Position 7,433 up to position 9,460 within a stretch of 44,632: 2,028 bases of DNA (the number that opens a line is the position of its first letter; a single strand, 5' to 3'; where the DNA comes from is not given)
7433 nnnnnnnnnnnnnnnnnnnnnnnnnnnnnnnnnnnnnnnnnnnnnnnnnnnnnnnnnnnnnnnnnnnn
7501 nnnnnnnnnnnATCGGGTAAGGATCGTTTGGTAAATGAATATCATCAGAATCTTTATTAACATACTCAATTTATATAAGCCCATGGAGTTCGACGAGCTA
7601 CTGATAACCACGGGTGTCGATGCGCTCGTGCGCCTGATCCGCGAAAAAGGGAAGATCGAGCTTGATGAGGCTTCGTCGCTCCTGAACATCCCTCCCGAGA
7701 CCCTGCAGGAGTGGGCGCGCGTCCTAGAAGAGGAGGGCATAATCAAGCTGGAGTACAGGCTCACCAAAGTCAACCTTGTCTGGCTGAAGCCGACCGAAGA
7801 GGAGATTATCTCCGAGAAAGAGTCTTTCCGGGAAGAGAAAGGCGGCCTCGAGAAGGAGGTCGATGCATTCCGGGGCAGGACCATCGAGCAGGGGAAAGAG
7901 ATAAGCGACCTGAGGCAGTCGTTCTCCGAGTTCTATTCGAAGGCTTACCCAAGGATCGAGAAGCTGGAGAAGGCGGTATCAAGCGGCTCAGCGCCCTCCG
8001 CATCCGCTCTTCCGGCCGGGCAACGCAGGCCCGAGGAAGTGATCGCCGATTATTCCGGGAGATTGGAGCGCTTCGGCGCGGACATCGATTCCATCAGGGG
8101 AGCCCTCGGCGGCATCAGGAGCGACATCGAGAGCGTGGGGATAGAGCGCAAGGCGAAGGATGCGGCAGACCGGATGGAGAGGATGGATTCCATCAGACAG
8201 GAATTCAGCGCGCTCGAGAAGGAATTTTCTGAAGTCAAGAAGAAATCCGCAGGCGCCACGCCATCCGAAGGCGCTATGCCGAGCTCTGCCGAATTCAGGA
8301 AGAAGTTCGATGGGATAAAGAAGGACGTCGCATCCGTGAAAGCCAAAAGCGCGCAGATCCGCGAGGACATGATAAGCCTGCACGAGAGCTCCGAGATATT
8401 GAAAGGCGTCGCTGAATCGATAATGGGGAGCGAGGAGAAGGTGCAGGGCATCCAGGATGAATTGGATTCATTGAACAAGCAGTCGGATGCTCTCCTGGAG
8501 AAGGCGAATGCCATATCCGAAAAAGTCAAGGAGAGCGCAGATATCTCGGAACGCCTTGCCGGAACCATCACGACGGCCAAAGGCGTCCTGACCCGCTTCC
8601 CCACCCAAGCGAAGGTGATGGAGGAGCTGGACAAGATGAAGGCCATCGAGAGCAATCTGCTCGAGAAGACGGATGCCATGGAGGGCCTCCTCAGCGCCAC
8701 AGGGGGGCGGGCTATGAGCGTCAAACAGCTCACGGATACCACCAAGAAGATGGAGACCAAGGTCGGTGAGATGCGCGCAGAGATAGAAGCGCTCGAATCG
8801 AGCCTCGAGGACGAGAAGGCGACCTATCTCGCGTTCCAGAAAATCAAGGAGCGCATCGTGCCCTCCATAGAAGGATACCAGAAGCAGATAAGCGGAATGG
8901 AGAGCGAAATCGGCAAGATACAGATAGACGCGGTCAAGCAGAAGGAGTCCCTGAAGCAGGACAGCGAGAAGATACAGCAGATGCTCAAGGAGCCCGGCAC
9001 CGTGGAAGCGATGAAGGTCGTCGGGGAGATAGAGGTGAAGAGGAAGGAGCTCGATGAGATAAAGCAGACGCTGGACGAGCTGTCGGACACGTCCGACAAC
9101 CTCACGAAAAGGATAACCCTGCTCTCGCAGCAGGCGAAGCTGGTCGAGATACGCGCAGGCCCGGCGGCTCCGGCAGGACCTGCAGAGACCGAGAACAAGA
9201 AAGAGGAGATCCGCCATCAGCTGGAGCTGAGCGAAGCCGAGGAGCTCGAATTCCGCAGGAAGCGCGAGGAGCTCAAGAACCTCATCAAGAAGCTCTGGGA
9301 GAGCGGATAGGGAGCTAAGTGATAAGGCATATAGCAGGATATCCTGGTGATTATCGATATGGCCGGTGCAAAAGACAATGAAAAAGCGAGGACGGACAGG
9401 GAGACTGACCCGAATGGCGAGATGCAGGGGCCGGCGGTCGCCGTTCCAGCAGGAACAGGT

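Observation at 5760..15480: Type IV pilus-like locus interleaved with three >550-aa acidic coiled-coil/winged-helix proteins: candidate undescribed surface-filament module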

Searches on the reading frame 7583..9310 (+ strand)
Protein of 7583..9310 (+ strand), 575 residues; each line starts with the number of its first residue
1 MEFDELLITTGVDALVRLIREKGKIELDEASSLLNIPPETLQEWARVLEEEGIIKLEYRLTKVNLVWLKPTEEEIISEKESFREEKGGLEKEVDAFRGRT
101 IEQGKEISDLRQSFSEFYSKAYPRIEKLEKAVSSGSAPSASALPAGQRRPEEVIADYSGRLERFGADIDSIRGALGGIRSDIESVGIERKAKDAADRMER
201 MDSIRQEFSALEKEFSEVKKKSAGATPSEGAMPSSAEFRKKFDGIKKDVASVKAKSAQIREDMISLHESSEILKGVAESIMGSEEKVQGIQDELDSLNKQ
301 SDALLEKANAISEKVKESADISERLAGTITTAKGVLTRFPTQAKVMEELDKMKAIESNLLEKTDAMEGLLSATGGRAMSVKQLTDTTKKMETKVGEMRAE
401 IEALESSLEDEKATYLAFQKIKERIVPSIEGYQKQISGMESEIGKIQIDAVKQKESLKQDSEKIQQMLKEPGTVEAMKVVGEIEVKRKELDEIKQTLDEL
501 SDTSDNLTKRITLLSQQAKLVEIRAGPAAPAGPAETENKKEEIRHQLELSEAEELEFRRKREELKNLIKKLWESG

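Call 3: search_protein_families(library=pfam, proteins=[window:7583-9310:+], max_evalue=0.1)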
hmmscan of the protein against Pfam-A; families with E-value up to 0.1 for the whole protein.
window:7583-9310:+ (575 aa): 11 families
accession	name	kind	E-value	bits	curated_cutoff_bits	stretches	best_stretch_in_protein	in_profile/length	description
PF14712.11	Snapin_Pallidin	-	2.9e-05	24.9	29.6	0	386-447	14-75/89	Snapin/Pallidin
PF23991.1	DUF7310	-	0.0004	21.3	40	1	128-200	8-83/83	Coiled-coil region of unknown function (DUF7310)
PF11155.13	DUF2935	-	0.0042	18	24.4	0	340-404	27-91/121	Domain of unknown function (DUF2935)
PF06103.16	DUF948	-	0.0043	17.6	37.2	1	273-317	21-65/89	Bacterial protein of unknown function (DUF948)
PF16088.10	BORCS7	-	0.018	15.7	27.3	1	268-326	43-101/103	BLOC-1-related complex sub-unit 7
PF01496.24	V_ATPase_I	-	0.047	12.1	30.7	1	196-333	27-169/815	V-type ATPase 116kDa subunit family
PF16331.10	TolA_bind_tri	-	0.054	14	30.1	0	89-131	30-72/76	TolA binding protein trimerisation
PF04136.21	COG3_N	-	0.055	13.8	27.9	0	346-425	3-82/147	Conserved oligomeric Golgi complex subunit 3, N-terminal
PF06419.17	COG6_N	-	0.065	13.8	27.4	0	237-299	37-99/114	Conserved oligomeric complex COG6, N-terminal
PF13518.12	HTH_28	-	0.072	13.6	25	0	16-56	6-44/52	Helix-turn-helix domain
PF24611.2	Spectrin_Anc-1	-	0.082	13.6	33.2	0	404-467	2-65/115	Nuclear anchorage protein 1, spectrin-like repeat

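Call 4: search_protein_families(library=ncbifam, proteins=[window:7583-9310:+], max_evalue=0.1)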
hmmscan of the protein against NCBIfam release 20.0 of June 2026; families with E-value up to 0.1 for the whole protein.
window:7583-9310:+ (575 aa): 16 families
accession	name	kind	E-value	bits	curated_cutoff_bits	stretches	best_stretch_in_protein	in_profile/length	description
NF045487.1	ASRP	equivalog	1.8e-11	43.4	300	1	149-512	109-450/593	archaea-specific SMC-related protein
TIGR02168.1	SMC_prok_B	equivalog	3e-11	41.9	567.35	2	86-355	681-959/1181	chromosome segregation protein SMC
NF047515.1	SpiroCoCo_C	equivalog_domain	9.4e-11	41.4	125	1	188-402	41-252/313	SpiroCoCo family coiled-coil protein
TIGR02169.1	SMC_prok_A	equivalog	1e-10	40.1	729.4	2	70-368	675-966/1165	chromosome segregation protein SMC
NF002572.0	PRK02224.1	equivalog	1.2e-06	27.1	1087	1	72-517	309-689/888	DNA double-strand break repair ATPase Rad50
NF003034.1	PRK03918.1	equivalog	7.2e-06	24.3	700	1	240-469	186-415/878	DNA double-strand break repair ATPase Rad50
TIGR04523.1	Mplasa_alph_rch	subfamily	0.00042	18.4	270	1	199-568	204-563/745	helix-rich protein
NF041034.1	Rad50_Sulf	equivalog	0.0012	16.8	1000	1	194-355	547-712/872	DNA double-strand break repair ATPase Rad50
NF011925.1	PRK15396.1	subfamily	0.0034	17.6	108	0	377-410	24-57/78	major outer membrane lipoprotein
NF047516.1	LA_3659_fam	equivalog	0.0047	16.5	36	0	236-315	85-165/221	LA_3659 family protein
NF047514.1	SpiroCoCo_N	equivalog_domain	0.0047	16.5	75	0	236-315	85-165/221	SpiroCoCo family coiled-coil protein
TIGR04211.1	SH3_and_anchor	equivalog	0.0055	16.3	65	1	236-320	76-160/198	TIGR04211 family SH3 domain-containing protein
NF049873.2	cytotoxin_MakE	exception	0.0057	15.7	360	1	426-518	222-312/352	alpha-pore-forming cytotoxin subunit MakE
NF053609.1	Sul12a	equivalog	0.0081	16.3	150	1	12-97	7-92/103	Sul12a family chromatin-organizing protein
NF041751.2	sbcc_Staph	equivalog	0.081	10.8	920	1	187-520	419-760/1007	exonuclease subunit SbcC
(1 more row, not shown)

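Call 24: find_homologous_proteins(query=window:7583-9310:+)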
Query window:7583-9310:+ (575 aa): 165 proteins with E <= 0.001 among 8000 candidates; the best 120 are listed.
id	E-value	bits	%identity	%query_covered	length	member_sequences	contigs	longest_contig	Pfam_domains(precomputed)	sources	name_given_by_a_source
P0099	0.0e+0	1173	100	100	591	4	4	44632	PF24161.2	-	-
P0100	7.7e-298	1007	86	100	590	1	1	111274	PF24161.2,PF14712.12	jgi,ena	-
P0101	5.2e-204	697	62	100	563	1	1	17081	-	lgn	-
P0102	1.2e-168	580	50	100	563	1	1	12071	-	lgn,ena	-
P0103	1.4e-168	580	51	100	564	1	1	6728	-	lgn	-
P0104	2.7e-163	563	51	100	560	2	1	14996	PF06103.17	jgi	-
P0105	1.1e-162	561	51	100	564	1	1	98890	-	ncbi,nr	ncbi:MAG: hypothetical protein PHV13_01115 [Candidatus ainarchaeum sp.]|nr:hypothetical protein [Can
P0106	7.1e-162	558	51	100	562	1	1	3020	-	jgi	jgi:DNA repair exonuclease SbcCD ATPase subunit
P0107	3.8e-160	552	49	100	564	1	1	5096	-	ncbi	-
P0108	7.4e-159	548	47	100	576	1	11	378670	-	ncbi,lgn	-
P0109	9.5e-159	548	51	100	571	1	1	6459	-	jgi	jgi:DNA repair exonuclease SbcCD ATPase subunit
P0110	3.3e-157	543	49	100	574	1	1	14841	PF06103.17,PF14712.12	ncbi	-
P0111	5.5e-157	542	50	100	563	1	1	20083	-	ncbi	-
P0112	7.9e-157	541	48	100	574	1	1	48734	-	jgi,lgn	jgi:chromosome segregation ATPase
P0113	6.1e-156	538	49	100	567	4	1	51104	-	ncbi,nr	ncbi:hypothetical protein KKE38_02820 [Candidatus Micrarchaeota archaeon]|nr:hypothetical protein [C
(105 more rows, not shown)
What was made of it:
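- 7583..9310 (+): g2: 575-aa (ORF opens at 7535) acidic soluble protein. It has an N-terminal canonical winged helix (res 2-67), about 500 aa of long helices or coiled coil, and an invariant basic amphipathic C-terminal helix (res 553-573). There are 165 homologues of 560-598 aa; every source name that gives an organism is Micrarchaeota (incl. Bilamarchaeum, 'ainarchaeum') (call 24).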

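Call 25: search_protein_families(library=pfam, proteins=[P0099], max_evalue=0.01)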
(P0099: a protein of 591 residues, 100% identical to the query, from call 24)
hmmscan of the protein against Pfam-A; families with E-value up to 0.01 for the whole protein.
P0099 (591 aa): 4 families
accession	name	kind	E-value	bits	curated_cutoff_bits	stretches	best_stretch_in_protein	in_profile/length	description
PF14712.11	Snapin_Pallidin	-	3.7e-05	24.6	29.6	0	402-463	14-75/89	Snapin/Pallidin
PF23991.1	DUF7310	-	0.00046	21.1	40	1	144-216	8-83/83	Coiled-coil region of unknown function (DUF7310)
PF06103.16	DUF948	-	0.0048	17.5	37.2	0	289-333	21-65/89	Bacterial protein of unknown function (DUF948)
PF11155.13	DUF2935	-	0.0049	17.8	24.4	0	356-420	27-91/121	Domain of unknown function (DUF2935)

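Call 53: search_solved_structures(query=A2, max_evalue=0.01, show_alignments=0)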
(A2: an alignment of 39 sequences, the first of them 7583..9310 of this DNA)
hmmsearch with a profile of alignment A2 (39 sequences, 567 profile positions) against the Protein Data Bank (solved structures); distinct sequences matched with E-value up to 0.01: 15.
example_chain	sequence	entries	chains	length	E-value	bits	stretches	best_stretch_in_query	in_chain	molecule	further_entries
8bd7_F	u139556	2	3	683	1.2e-06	30.6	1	272-355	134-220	Intraflagellar transport protein 81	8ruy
9y5h_B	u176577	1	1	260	0.0002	23.3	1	89-306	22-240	sc-t-SNARE-diff-#3.3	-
8f2u_T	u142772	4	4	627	0.00023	23.1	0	131-328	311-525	Coiled-coil domain-containing protein 22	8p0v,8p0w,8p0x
9f5w_B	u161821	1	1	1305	0.00057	21.8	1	78-291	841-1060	Structural maintenance of chromosomes protein 4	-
2lq4_p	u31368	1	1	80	0.00071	21.5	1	192-256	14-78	Lysophosphatidic acid receptor 1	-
8qad_A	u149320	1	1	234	0.0011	20.8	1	123-308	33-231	sc-apCC-6-LLIA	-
9r1o_A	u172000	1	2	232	0.0017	20.2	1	84-302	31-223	sc-apCC-6-DPH-NR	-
8qae_A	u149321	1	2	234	0.0023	19.8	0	122-305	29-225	sc-apCC-6-SLLA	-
1r05_A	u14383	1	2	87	0.0047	18.7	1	191-262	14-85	Max protein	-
9cuy_c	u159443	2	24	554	0.0049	18.7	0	73-135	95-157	Short tail fiber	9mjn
2ch7_A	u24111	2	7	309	0.0059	18.4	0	228-333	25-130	METHYL-ACCEPTING CHEMOTAXIS PROTEIN | Methyl-accepting chemotaxis protein 2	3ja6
4wpc_A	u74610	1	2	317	0.0062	18.4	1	93-279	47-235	RHO GTPase-activating protein RGD1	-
8uzp_M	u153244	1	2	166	0.0065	18.3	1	95-207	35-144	stem_mimetic_01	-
2ch7_B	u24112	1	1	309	0.008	18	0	228-334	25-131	METHYL-ACCEPTING CHEMOTAXIS PROTEIN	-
3ja6_H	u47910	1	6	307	0.0082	18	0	228-334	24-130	Methyl-accepting chemotaxis protein 2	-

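Call 64: predict_structure(alignment_id=A2)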
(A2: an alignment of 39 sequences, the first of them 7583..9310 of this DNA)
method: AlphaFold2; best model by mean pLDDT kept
length: 575 residues; sequences in the alignment: 39
mean_pLDDT: 66.3   pTM: 0.31
mean pLDDT of the five models: 66.3, 65.5, 62.1, 61.7, 51.7
residues with pLDDT >= 90: 1; 70-90: 277; 50-70: 187; < 50: 110
segments of 3 or more residues with pLDDT < 50: 1-7, 135-147, 224-235, 311-342, 365-380, 527-549
pLDDT, mean of each block of 10 residues (from residue 1): 47 78 82 83 82 77 77 74 82 85 84 82 70 45 44 75 81 76 58 64 70 62 44 50 62 66 60 62 69 73 62 44 45 42 53 57 46 37 61 72 71 67 75 82 82 75 62 64 77 80 82 75 55 42 49 73 85 69
secondary structure, 60 per line:
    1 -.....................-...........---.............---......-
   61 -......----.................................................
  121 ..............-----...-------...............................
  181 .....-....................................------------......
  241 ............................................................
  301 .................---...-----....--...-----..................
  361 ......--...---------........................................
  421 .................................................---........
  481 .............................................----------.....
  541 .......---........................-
elements in order: H2-22 E24-26 H27-34 H38-50 E54-59 E62-67 H72-134 H150-185 H187-222 H235-317 H329-332 H343-366 H381-469 H473-525 H536-547 H551-574
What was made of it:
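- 7583..9310 (+): The AF2 model has H-b-H-H-b-b topology followed by helices of 50-90 residues (call 64).
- On SMC/Rad50/ASRP coiled-coil ATPases: The N-terminus is a winged helix (call 64).
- The g2 model has low confidence as a monomer (pTM 0.31, call 64).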

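Call 68: fold_search(model_id=the predicted structure, library=pdb)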
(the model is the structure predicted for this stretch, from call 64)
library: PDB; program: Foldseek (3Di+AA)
matches with E <= 10: 1095; with E <= 0.001: 0
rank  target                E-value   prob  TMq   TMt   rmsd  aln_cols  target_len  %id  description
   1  7zr1_C                1.1e-02  0.25  0.09  0.07  63.4       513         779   10  Chaetomium thermophilum Mre11-Rad50-Nbs1 complex bound to ATPyS (composite structure) (released 2023-01-11)
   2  7zr1_D                1.6e-02  0.44  0.14  0.10  62.9       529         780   11  Chaetomium thermophilum Mre11-Rad50-Nbs1 complex bound to ATPyS (composite structure) (released 2023-01-11)
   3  5f7q_L                1.8e-02  1.00  0.11  0.16   2.2        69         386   26  ROK repressor Lmo0178 from Listeria monocytogenes bound to operator (released 2016-09-07)
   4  8to0_l                1.8e-02  0.38  0.13  0.18  66.3       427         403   14  48-nm repeating structure of doublets from mouse sperm flagella (released 2023-11-01)
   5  5f7q_C                1.9e-02  1.00  0.11  0.16   2.2        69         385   26  ROK repressor Lmo0178 from Listeria monocytogenes bound to operator (released 2016-09-07)
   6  5f7q_E                2.2e-02  1.00  0.11  0.16   2.3        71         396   27  ROK repressor Lmo0178 from Listeria monocytogenes bound to operator (released 2016-09-07)
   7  8i7r_B2               2.3e-02  0.25  0.11  0.14  66.9       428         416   13  In situ structure of axonemal doublet microtubules in mouse sperm with 48-nm repeat (released 2023-10-11)
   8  8i7r_B6               2.4e-02  0.44  0.15  0.21  62.9       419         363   13  In situ structure of axonemal doublet microtubules in mouse sperm with 48-nm repeat (released 2023-10-11)
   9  8iyj_R4               2.4e-02  0.28  0.12  0.16  60.9       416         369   14  Cryo-EM structure of the 48-nm repeat doublet microtubule from mouse sperm (released 2023-07-05)
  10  8otz_EZ               2.5e-02  0.23  0.11  0.13  69.8       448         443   15  48-nm repeat of the native axonemal doublet microtubule from bovine sperm (released 2023-11-22)
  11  6uvu_A                3.2e-02  1.00  0.10  0.49   5.6        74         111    8  Crystal structure of the AntR antimony-specific transcriptional repressor (released 2020-11-04)
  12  6h2x                  3.2e-02  0.80  0.17  0.26  42.2       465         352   11  MukB coiled-coil elbow from E. coli (released 2019-03-06)
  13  8iyj_B2               3.5e-02  0.35  0.13  0.17  66.8       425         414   13  Cryo-EM structure of the 48-nm repeat doublet microtubule from mouse sperm (released 2023-07-05)
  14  9fqr_A0               3.7e-02  0.21  0.12  0.15  66.0       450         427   14  96-nm repeat of axonemal doublet microtubules from bovine sperm (released 2025-03-26)
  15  8i7r_B7               3.9e-02  0.35  0.15  0.20  65.6       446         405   12  In situ structure of axonemal doublet microtubules in mouse sperm with 48-nm repeat (released 2023-10-11)
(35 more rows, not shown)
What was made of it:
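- g2's winged helix superposes on DNA-binding domains of ROK, ArsR, MarR and AspA (call 68).
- Tried and rejected: On the g2 model it gave generic winged-helix and coiled-coil matches at E ≥ 0.01 (call 68).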
